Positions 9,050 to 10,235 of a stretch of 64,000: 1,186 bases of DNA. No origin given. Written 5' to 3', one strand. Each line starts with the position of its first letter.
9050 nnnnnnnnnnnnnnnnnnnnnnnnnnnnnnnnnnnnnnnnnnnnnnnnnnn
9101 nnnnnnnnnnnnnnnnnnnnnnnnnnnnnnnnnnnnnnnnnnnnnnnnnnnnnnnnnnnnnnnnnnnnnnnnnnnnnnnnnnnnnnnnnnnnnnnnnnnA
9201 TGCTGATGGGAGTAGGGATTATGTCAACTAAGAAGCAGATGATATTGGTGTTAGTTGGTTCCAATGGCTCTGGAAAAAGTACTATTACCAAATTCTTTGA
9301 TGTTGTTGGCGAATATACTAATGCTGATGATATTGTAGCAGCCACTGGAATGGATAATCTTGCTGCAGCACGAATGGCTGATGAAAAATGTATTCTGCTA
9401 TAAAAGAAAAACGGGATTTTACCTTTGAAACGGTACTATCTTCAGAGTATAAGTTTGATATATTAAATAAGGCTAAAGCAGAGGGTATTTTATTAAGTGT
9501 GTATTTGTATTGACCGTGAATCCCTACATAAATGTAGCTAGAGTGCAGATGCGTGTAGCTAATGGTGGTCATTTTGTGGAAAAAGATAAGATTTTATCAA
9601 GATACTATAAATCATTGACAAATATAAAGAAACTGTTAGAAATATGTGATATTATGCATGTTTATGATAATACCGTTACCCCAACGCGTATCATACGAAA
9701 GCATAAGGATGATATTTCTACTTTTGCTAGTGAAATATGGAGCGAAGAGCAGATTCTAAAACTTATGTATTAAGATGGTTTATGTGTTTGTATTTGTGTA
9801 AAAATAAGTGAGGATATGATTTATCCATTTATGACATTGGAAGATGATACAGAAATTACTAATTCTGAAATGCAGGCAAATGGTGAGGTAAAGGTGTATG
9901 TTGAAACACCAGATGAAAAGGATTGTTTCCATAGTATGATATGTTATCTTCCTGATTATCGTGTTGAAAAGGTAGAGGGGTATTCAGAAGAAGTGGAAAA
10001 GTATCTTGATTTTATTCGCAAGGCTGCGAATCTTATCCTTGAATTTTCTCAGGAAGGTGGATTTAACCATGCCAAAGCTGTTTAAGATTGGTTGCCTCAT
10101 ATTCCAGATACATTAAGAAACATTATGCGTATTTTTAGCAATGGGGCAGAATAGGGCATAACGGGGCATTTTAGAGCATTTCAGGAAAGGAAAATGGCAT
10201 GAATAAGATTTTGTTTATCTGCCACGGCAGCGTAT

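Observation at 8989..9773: Disrupted zeta-toxin-like P-loop kinase with an overlapping small upstream gene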

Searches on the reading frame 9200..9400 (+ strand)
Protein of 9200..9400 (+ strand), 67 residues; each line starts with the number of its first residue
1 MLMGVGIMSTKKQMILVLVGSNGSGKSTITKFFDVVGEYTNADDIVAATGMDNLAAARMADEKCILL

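Call 20: list_cluster_members(proteins=[window:9200-9400:+, window:9221-9400:+, window:9510-9770:+, window:9549-9770:+, window:9388-9510:+, window:8989-9228:+, window:9816-10082:+])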
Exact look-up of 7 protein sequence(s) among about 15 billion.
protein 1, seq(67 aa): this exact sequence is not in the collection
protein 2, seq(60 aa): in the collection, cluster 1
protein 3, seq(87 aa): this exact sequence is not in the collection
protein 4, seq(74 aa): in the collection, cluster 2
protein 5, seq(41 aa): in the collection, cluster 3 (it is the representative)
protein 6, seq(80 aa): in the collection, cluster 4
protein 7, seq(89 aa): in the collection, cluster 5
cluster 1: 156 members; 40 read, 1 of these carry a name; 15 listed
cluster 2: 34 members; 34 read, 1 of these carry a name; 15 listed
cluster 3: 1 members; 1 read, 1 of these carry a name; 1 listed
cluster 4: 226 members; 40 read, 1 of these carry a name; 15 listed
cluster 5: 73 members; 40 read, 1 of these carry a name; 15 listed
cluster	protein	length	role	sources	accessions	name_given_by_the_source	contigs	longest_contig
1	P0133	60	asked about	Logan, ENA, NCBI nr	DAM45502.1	MAG TPA: HPr Serine kinase C-terminal domain [Caudoviricetes sp.]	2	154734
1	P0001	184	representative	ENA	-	-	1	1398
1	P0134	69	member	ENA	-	-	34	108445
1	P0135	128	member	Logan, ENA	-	-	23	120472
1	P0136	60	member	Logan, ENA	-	-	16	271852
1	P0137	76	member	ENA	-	-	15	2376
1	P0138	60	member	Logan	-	-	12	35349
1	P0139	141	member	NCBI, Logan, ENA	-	-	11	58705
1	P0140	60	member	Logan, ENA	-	-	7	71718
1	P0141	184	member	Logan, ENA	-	-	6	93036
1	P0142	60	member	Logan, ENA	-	-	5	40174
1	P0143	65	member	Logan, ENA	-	-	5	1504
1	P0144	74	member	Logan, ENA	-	-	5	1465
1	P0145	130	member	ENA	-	-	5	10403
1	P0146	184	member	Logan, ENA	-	-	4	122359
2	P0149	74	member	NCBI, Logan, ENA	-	-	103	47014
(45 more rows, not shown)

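Call 31: predict_structure(alignment_id=A4)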
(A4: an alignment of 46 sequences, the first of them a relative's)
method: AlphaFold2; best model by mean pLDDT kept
length: 184 residues; sequences in the alignment: 46
mean_pLDDT: 91.8   pTM: 0.87
mean pLDDT of the five models: 91.8, 90.3, 89.9, 89.3, 83.7
residues with pLDDT >= 90: 142; 70-90: 40; 50-70: 2; < 50: 0
segments of 3 or more residues with pLDDT < 50: none
pLDDT, mean of each block of 10 residues (from residue 1): 83 92 86 90 90 94 95 83 95 96 95 84 94 94 96 94 97 95 93
secondary structure, 60 per line:
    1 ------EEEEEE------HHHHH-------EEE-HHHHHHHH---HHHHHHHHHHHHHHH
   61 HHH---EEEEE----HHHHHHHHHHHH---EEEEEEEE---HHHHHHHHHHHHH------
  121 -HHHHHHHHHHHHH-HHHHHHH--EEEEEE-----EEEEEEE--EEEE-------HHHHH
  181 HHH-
elements in order: E7-12 H19-23 E31-33 H35-42 H46-63 E67-71 H76-87 E91-98 H102-114 H122-134 H136-142 E145-150 E156-162 E165-168 H176-183

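Call 35: fold_search(model_id=the predicted structure, library=pdb)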
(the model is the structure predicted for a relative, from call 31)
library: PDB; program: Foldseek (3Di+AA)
matches with E <= 10: 994; with E <= 0.001: 60
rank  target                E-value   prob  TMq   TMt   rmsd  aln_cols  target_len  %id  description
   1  3q8x_D                2.7e-06  1.00  0.60  0.43   5.2       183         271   14  Structure of a toxin-antitoxin system bound to its substrate (released 2011-03-09)
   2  2p5t_B                2.7e-06  1.00  0.62  0.49   8.7       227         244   17  Molecular and structural characterization of the PezAT chromosomal toxin-antitoxin system of the human pathogen Strept (released 2007-05-15)
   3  3q8x_B                3.9e-06  1.00  0.61  0.44   5.2       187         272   15  Structure of a toxin-antitoxin system bound to its substrate (released 2011-03-09)
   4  1gvn_D                4.2e-06  1.00  0.61  0.43   5.3       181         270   14  Crystal Structure of the Plasmid Maintenance System epsilon/zeta: Meachnism of toxin inactivation and toxin function (released 2003-01-29)
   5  4z8t_A                7.3e-06  1.00  0.72  0.43   4.4       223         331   13  CRYSTAL STRUCTURE OF AvrRxo1-ORF1:AvrRxo1-ORF2 WITH SULPHATE IONS (released 2015-09-23)
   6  2p5t_F                7.3e-06  1.00  0.64  0.51   7.6       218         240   17  Molecular and structural characterization of the PezAT chromosomal toxin-antitoxin system of the human pathogen Strept (released 2007-05-15)
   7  4z8q_A                7.8e-06  1.00  0.74  0.44   3.9       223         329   14  CRYSTAL STRUCTURE OF AvrRxo1-ORF1:AvrRxo1-ORF2 COMPLEX, SELENOMETHIONINE SUBSTITUTED. (released 2015-09-23)
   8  1gvn_B                8.9e-06  1.00  0.54  0.39   6.0       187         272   16  Crystal Structure of the Plasmid Maintenance System epsilon/zeta: Meachnism of toxin inactivation and toxin function (released 2003-01-29)
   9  4z8u_A                1.2e-05  1.00  0.71  0.42   4.7       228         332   13  CRYSTAL STRUCTURE OF AvrRxo1-ORF1:-ORF2 WITH ATP (released 2015-09-23)
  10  4z8v_A                1.3e-05  1.00  0.68  0.40   5.0       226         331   12  CRYSTAL STRUCTURE OF AVRRXO1-ORF1:-ORF2 COMPLEX, NATIVE. (released 2015-09-23)
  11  2bif_A                1.5e-05  1.00  0.49  0.25   8.2       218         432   15  6-PHOSPHOFRUCTO-2-KINASE/FRUCTOSE-2,6-BISPHOSPHATASE H256A MUTANT WITH F6P IN PHOSPHATASE ACTIVE SITE (released 1999-02-16)
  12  2p5t_H                1.7e-05  1.00  0.59  0.46   9.7       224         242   17  Molecular and structural characterization of the PezAT chromosomal toxin-antitoxin system of the human pathogen Strept (released 2007-05-15)
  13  4xrp_A                1.8e-05  1.00  0.59  0.37   3.5       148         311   22  Structure of the Pnkp1/Rnl/Hen1 RNA repair complex (released 2015-04-22)
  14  4jt2_B                1.9e-05  1.00  0.61  0.65   3.3       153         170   17  Structure of Clostridium thermocellum polynucleotide kinase bound to CTP (released 2013-08-28)
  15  2p5t_D                2.0e-05  1.00  0.60  0.47   8.0       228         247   17  Molecular and structural characterization of the PezAT chromosomal toxin-antitoxin system of the human pathogen Strept (released 2007-05-15)
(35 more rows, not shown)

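Call 36: find_encoding_contigs(protein=P0149, flank=2500, max_places=10)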
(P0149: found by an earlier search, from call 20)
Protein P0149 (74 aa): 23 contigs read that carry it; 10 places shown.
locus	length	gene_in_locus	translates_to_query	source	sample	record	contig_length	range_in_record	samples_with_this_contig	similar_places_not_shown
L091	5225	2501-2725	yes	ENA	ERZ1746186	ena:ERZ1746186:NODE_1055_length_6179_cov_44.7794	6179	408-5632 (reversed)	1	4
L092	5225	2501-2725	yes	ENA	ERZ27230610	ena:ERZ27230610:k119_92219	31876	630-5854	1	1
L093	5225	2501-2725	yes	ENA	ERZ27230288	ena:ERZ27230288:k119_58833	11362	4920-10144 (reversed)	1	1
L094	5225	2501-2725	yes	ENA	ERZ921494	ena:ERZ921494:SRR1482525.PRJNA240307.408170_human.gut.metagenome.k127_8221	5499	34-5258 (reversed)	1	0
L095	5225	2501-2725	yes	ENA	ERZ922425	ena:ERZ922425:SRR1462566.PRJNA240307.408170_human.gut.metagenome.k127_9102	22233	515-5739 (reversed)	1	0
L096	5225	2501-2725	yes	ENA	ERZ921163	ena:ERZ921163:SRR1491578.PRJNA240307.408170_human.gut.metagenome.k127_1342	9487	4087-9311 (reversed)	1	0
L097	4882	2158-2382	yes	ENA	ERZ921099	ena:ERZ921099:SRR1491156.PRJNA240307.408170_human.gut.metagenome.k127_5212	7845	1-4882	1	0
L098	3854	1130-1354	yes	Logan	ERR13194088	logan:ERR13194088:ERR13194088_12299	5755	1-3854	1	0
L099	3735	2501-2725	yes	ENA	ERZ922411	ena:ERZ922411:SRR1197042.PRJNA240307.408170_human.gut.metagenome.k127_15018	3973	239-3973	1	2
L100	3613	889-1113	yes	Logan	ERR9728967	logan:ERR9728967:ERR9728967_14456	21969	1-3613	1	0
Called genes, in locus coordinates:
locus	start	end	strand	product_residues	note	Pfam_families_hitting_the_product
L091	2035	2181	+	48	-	-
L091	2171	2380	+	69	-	-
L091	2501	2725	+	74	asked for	-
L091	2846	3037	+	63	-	-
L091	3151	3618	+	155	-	PF01451:LMWPc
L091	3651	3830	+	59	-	PF05979:DUF896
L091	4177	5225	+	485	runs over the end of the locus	?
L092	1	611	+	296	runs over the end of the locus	PF02661:Fic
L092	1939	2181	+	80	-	-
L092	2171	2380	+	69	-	-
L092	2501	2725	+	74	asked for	-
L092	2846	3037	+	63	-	-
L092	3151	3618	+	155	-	PF01451:LMWPc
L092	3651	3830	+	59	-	PF05979:DUF896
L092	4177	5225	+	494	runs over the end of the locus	PF00682:HMGL-like, PF02436:PYC_OADA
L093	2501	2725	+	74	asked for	-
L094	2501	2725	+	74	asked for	-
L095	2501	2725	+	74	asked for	-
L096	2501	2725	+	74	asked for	-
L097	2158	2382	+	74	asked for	-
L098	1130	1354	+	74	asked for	-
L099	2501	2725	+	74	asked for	-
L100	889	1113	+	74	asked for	-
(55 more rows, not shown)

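Call 37: find_encoding_contigs(protein=P0134, flank=2500, max_places=8)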
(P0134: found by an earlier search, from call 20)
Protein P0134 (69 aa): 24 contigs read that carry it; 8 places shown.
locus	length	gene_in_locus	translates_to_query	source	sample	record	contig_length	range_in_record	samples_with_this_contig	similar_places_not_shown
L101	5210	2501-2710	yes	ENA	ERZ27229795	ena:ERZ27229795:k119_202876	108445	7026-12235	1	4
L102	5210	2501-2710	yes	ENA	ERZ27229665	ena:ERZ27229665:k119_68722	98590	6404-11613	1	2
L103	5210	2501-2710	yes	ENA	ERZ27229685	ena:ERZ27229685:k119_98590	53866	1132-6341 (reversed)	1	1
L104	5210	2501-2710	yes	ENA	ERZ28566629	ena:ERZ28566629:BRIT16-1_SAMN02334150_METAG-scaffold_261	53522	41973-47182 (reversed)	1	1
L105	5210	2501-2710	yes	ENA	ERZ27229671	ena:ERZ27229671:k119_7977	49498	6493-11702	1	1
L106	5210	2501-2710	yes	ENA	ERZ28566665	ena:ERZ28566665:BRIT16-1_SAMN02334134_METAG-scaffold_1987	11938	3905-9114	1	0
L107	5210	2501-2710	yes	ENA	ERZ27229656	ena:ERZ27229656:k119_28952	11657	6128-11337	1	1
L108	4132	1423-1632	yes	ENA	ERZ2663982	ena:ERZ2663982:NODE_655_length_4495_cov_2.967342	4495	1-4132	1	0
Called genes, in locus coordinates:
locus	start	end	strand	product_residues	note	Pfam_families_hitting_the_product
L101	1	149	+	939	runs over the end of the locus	PF00005:ABC_tran (faint), PF02463:SMC_N (faint), PF03193:RsgA_GTPase (faint), PF13191:AAA_16 (faint), PF13304:AAA_21 (faint), PF13401:AAA_22 (faint), PF17760:UvrA_inter, PF17755:UvrA_DNA-bind, +4 more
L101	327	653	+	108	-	-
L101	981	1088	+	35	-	-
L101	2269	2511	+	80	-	-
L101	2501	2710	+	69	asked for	-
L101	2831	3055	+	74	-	-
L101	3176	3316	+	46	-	-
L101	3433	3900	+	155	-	PF01451:LMWPc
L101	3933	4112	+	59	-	PF05979:DUF896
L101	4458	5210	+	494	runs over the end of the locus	PF00682:HMGL-like, PF02436:PYC_OADA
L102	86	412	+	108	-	-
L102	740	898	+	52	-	-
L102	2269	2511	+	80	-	-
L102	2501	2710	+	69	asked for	-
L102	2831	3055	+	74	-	-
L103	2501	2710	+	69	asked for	-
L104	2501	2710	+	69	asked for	-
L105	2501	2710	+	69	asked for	-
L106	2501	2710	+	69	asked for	-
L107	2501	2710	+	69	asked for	-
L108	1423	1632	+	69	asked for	-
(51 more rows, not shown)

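Call 56: search_solved_structures(query=A6, max_evalue=10, show_alignments=0)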
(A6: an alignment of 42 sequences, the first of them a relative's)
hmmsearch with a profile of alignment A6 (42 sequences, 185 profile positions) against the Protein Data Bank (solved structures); distinct sequences matched with E-value up to 10: 112 (the best 60 are shown).
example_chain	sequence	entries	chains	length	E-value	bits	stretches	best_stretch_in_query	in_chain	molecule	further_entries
6c2u_A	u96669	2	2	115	1.6e-09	41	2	3-51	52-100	phosphate-loop protein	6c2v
5yv5_A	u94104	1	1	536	0.0018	21.3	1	3-31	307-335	ATPase RIL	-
1yqt_A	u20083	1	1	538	0.0018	21.3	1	3-31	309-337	RNase l inhibitor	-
3bk7_A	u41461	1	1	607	0.0052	19.8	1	3-31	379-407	ABC transporter ATP-binding protein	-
3j15_B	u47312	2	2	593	0.0052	19.8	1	3-31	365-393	ABC transporter ATP-binding protein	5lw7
4yms_J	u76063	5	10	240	0.0071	19.3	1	4-41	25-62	ABC-type polar amino acid transport system, ATPase component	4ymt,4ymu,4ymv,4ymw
4u00_A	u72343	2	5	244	0.0081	19.1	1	9-73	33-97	Amino acid ABC transporter, ATP-binding protein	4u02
4xrp_A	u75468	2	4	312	0.02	17.9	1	3-127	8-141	Pnkp1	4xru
3c41_J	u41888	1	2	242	0.035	17.1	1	4-48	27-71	Amino acid ABC transporter (ArtP)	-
3dm9_B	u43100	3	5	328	0.038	16.9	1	2-31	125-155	Signal recognition particle receptor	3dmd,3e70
2olj_A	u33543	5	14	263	0.04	16.9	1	4-48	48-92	Amino acid ABC transporter | protein ArtP | ArtP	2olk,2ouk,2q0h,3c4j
9wfg_A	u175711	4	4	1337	0.053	16.5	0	9-25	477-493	ABC transporter D family member 1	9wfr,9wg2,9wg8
9wfu_A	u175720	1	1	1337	0.053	16.5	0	9-25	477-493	ABC transporter D family member 1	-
1gaj_A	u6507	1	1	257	0.077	15.9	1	5-38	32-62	HIGH-AFFINITY BRANCHED CHAIN AMINO ACID TRANSPORT ATP-BINDING PROTEIN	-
1g6h_A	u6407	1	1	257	0.077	15.9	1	5-38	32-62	HIGH-AFFINITY BRANCHED-CHAIN AMINO ACID TRANSPORT ATP-BINDING PROTEIN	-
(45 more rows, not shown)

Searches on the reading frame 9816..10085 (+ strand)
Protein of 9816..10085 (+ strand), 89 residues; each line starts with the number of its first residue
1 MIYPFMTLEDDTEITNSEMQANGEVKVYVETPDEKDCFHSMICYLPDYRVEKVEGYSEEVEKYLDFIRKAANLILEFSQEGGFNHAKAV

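Call 4: search_protein_families(library=pfam, proteins=[window:9816-10082:+], max_evalue=1)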
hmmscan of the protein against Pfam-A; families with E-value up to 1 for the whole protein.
seq(89 aa): 0 families

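Call 5: search_protein_families(library=ncbifam, proteins=[window:9816-10082:+], max_evalue=1)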
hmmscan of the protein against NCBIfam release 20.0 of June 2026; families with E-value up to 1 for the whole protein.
seq(89 aa): 2 families
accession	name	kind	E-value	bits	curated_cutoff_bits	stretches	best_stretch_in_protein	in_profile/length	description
NF011007.0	PRK14433.1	equivalog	0.054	13.7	100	1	42-72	34-65/88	acylphosphatase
TIGR04140.1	chp_AF_0576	subfamily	0.13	12.3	45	1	45-71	38-63/66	TIGR04140 family protein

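Call 30: search_protein_families(library=padloc, proteins=[window:9816-10085:+], max_evalue=0.01)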
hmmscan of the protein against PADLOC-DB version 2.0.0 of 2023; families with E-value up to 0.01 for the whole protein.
window:9816-10085:+ (89 aa): 0 families

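Call 44: search_protein_families(library=phrogs, proteins=[window:9816-10085:+], max_evalue=0.001)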
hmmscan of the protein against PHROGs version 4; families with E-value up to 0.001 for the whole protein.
window:9816-10085:+ (89 aa): 0 families
